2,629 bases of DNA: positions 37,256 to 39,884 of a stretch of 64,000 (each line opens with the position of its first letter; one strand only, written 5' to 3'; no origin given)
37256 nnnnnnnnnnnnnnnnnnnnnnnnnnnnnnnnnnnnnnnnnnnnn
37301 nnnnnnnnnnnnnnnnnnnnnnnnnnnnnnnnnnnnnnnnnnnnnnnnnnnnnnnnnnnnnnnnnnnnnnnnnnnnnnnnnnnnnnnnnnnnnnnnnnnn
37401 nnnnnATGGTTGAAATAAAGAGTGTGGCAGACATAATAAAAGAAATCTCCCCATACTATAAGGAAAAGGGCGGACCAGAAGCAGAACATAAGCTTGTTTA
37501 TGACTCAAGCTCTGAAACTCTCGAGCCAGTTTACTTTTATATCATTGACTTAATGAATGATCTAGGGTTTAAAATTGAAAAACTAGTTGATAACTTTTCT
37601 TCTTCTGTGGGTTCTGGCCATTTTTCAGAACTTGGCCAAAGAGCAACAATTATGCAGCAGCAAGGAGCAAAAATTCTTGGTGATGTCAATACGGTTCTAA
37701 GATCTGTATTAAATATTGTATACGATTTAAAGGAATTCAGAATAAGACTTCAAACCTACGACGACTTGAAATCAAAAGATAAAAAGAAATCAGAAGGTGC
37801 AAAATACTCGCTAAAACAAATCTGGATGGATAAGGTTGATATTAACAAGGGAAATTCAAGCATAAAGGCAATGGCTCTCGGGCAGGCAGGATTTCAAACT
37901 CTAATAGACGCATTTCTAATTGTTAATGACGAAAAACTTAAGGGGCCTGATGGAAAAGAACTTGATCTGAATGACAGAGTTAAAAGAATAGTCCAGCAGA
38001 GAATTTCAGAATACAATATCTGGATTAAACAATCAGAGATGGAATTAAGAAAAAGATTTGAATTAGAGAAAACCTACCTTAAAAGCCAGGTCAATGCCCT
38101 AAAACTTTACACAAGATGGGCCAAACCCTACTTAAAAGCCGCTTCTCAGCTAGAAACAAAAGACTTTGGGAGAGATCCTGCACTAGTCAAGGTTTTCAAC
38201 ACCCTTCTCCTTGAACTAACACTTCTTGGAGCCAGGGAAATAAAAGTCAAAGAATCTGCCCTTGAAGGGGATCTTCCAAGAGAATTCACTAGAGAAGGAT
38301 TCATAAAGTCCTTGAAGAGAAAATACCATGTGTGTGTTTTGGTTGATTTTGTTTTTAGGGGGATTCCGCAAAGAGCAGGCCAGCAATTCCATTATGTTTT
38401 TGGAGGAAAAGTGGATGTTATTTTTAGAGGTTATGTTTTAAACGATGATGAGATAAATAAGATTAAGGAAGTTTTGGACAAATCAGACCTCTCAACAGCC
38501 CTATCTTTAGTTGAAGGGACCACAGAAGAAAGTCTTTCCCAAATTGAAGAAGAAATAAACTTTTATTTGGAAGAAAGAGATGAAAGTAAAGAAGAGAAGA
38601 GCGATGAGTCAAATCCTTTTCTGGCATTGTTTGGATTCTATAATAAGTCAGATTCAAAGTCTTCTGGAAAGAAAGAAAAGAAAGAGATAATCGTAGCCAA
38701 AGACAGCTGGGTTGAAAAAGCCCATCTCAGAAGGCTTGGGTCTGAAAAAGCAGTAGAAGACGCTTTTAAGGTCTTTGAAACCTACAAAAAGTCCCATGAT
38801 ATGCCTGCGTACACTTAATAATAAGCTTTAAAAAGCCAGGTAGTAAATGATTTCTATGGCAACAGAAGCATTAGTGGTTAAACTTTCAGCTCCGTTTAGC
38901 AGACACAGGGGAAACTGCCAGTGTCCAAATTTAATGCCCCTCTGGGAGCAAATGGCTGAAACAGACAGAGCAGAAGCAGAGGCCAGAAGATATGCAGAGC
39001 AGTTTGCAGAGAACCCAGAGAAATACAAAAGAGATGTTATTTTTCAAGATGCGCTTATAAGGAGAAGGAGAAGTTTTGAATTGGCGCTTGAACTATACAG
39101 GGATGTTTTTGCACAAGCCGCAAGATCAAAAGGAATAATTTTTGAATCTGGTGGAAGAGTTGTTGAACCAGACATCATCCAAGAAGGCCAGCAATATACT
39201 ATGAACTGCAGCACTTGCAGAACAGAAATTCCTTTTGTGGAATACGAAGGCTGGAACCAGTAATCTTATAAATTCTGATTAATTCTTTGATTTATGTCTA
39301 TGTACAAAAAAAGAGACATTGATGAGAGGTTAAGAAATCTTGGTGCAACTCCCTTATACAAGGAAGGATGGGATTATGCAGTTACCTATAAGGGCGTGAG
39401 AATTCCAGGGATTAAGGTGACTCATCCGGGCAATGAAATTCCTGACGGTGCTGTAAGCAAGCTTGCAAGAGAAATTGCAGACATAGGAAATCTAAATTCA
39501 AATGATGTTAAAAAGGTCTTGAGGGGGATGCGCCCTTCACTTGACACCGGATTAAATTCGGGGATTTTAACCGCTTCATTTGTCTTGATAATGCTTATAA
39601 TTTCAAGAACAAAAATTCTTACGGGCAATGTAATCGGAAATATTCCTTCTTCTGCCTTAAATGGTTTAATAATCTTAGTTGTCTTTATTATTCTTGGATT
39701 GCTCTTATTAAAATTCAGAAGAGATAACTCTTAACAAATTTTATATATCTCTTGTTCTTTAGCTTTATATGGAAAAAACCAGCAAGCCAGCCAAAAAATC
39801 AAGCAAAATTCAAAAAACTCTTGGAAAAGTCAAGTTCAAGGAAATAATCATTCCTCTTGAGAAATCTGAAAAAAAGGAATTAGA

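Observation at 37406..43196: Co-directional six-gene cluster of uncharacterised proteins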

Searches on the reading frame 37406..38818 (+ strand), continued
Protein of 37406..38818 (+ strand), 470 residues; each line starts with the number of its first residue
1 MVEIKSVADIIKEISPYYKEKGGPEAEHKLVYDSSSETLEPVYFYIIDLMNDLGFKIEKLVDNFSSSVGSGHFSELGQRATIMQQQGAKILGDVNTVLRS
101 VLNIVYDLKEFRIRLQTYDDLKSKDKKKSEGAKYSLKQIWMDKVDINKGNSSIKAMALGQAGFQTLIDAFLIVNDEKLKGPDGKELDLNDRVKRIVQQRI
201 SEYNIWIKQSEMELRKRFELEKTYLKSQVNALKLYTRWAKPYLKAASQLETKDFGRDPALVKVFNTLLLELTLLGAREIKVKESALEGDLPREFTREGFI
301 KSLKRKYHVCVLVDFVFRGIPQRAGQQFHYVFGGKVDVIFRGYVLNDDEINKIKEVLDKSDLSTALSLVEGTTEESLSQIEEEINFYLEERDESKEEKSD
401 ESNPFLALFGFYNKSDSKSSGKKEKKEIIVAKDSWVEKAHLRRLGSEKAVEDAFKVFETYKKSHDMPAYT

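Call 103: find_encoding_contigs(protein=P0314, flank=10000, max_places=2)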
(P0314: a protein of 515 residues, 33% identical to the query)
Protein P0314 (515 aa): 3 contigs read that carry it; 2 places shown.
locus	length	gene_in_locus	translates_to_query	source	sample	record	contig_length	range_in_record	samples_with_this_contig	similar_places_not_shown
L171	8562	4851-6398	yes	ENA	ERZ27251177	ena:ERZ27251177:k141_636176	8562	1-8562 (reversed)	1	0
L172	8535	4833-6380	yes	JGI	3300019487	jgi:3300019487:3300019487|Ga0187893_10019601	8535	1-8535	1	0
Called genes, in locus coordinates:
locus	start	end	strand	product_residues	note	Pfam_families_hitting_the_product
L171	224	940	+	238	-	PF00106:adh_short, PF08659:KR (weak), PF13561:adh_short_C2, PF08643:DUF1776 (faint)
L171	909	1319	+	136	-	PF12680:SnoaL_2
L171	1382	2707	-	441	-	PF00561:Abhydrolase_1, PF12697:Abhydrolase_6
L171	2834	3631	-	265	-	PF01935:DUF87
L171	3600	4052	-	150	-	-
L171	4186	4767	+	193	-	-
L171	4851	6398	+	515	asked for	-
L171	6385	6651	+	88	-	-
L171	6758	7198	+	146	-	PF00436:SSB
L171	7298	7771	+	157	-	-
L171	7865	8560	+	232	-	?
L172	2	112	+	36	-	?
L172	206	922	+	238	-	PF00106:adh_short, PF08659:KR (weak), PF13561:adh_short_C2, PF08643:DUF1776 (faint)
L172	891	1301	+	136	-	PF12680:SnoaL_2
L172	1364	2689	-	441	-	PF00561:Abhydrolase_1, PF12697:Abhydrolase_6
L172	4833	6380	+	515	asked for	-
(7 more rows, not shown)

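Call 116: search_protein_families(library=pfam, proteins=[L117:11315-13519:+, L086:11848-13647:+, L163:11819-13810:+, L166:14241-14924:+, L166:11780-12331:+, L166:9542-9883:-], max_evalue=0.05)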
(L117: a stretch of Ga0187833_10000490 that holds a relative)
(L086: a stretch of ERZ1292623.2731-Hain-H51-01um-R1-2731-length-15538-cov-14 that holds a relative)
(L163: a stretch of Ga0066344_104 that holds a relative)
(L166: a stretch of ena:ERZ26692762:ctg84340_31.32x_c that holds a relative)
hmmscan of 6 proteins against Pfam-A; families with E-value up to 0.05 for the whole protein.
L117:11315-13519:+ (734 aa): 2 families
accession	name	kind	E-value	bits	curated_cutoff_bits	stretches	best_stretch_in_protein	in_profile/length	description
PF01261.30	AP_endonuc_2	-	7.3e-14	52.5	31.1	1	559-659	147-230/249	Xylose isomerase-like TIM barrel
PF16303.10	DUF4945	-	0.04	14.4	28.4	0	359-439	3-84/115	Domain of unknown function (DUF4945)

L086:11848-13647:+ (599 aa): 3 families
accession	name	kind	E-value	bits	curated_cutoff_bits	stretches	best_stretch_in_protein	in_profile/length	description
PF01261.30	AP_endonuc_2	-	2.1e-17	64.1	31.1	2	438-531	146-230/249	Xylose isomerase-like TIM barrel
PF08688.15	ASD1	-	0.003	18.3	25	1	212-290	33-108/185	Apx/Shroom domain ASD1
PF08202.16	MIS13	-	0.015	15.1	23.5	1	230-347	150-264/300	Mis12-Mtw1 protein family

L163:11819-13810:+ (663 aa): 1 family
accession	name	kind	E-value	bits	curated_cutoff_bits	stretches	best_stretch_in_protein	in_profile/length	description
PF01261.30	AP_endonuc_2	-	7e-16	59.1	31.1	2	499-588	150-230/249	Xylose isomerase-like TIM barrel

L166:14241-14924:+ (227 aa): 0 families

L166:11780-12331:+ (183 aa): 0 families

L166:9542-9883:- (113 aa): 1 family
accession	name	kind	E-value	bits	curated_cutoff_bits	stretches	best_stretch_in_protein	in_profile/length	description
PF12041.13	DELLA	-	0.028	14.8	23.8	0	75-96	13-34/69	Transcriptional regulator DELLA protein N terminal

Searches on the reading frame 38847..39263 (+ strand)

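Call 3: search_protein_families(library=pfam, proteins=[window:38847-39263:+], max_evalue=1)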
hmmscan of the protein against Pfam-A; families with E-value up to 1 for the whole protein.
window:38847-39263:+ (138 aa): 1 family
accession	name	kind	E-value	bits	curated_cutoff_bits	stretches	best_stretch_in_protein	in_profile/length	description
PF13428.12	TPR_14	-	0.92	10.8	23.5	0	35-58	13-36/44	Tetratricopeptide repeat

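Call 4: search_protein_families(library=ncbifam, proteins=[window:38847-39263:+], max_evalue=1)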
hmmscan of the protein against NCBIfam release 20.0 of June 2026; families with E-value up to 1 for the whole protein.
window:38847-39263:+ (138 aa): 1 family
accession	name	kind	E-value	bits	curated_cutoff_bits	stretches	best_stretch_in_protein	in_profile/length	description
NF045796.1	DsrK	equivalog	0.041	12.5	400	1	82-126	80-125/453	sulfate reduction electron transfer complex DsrMKJOP subunit DsrK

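Call 75: search_protein_families(library=padloc, proteins=[window:38847-39263:+], max_evalue=0.01)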
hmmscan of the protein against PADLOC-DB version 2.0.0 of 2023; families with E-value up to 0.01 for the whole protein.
window:38847-39263:+ (138 aa): 0 families

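Call 76: search_protein_families(library=phrogs, proteins=[window:38847-39263:+], max_evalue=0.01)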
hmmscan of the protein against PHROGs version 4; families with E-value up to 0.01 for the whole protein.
window:38847-39263:+ (138 aa): 0 families

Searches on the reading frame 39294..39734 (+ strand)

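Call 3: search_protein_families(library=pfam, proteins=[window:39294-39734:+], max_evalue=1)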
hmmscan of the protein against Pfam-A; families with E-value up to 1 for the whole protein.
window:39294-39734:+ (146 aa): 1 family
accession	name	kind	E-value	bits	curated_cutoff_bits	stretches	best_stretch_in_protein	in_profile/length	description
PF22337.1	Phage_fiber_rpt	-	0.083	13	27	1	66-76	4-14/34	Phage tail fiber repeats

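Call 4: search_protein_families(library=ncbifam, proteins=[window:39294-39734:+], max_evalue=1)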
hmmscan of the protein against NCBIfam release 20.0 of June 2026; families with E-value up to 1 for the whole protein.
window:39294-39734:+ (146 aa): 0 families

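Call 75: search_protein_families(library=padloc, proteins=[window:39294-39734:+], max_evalue=0.01)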
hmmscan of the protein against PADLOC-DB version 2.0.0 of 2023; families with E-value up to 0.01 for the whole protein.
window:39294-39734:+ (146 aa): 0 families

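Call 76: search_protein_families(library=phrogs, proteins=[window:39294-39734:+], max_evalue=0.01)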
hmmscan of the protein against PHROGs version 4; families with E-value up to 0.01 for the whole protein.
window:39294-39734:+ (146 aa): 0 families
